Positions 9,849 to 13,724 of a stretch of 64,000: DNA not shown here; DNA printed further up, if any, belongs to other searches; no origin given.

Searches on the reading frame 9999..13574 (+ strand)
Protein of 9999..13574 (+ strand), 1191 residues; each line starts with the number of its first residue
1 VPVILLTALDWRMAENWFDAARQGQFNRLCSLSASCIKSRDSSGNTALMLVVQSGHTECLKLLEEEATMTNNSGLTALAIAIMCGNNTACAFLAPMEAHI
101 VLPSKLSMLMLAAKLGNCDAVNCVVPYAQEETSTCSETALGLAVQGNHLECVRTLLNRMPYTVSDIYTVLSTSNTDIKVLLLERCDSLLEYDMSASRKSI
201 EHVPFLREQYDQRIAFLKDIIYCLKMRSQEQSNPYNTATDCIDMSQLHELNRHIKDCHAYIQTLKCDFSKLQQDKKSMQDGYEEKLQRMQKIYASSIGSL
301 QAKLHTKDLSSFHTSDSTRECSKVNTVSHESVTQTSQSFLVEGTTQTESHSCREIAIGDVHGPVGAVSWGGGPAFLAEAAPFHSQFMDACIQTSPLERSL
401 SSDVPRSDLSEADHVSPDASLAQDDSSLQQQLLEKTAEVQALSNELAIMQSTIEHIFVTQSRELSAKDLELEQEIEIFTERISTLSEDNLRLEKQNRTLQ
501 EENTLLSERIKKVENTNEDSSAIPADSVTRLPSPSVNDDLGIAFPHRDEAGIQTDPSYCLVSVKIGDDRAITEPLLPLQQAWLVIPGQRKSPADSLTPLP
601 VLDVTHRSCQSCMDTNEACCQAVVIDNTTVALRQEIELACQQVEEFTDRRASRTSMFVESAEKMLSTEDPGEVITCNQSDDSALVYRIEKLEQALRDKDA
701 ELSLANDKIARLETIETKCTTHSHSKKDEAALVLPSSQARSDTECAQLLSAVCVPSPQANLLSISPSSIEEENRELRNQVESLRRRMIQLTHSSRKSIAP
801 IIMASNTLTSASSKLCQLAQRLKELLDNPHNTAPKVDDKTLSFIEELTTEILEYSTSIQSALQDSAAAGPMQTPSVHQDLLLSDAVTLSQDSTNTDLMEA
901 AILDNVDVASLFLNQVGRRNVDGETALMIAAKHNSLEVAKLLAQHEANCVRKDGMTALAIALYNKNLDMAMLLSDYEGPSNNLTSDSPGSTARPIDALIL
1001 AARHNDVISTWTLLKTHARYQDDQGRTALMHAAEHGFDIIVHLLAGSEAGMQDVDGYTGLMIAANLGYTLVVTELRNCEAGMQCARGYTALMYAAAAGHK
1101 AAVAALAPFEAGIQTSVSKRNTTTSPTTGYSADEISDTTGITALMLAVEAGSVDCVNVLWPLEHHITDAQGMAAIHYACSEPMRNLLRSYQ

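Call 87: search_protein_families(library=pfam, proteins=[window:9999-13574:+], max_evalue=0.00001)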
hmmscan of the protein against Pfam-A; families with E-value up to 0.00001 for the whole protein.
window:9999-13574:+ (1191 aa): 5 families
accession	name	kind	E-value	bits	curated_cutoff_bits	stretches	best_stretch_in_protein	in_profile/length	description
PF12796.13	Ank_2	-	2.4e-55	185.5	27.3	4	897-982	1-87/90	Ankyrin repeats (3 copies)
PF00023.36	Ank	-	7.6e-27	92.3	21.1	0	922-948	1-27/33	Ankyrin repeat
PF13857.12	Ank_5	-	3.5e-24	85.1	27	0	918-946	11-39/56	Ankyrin repeats (many copies)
PF13637.12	Ank_4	-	2.7e-23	81.9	22.7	0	930-970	4-46/50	Ankyrin repeats (many copies)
PF13606.12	Ank_3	-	3.9e-20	69.9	22.3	0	922-949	1-28/30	Ankyrin repeat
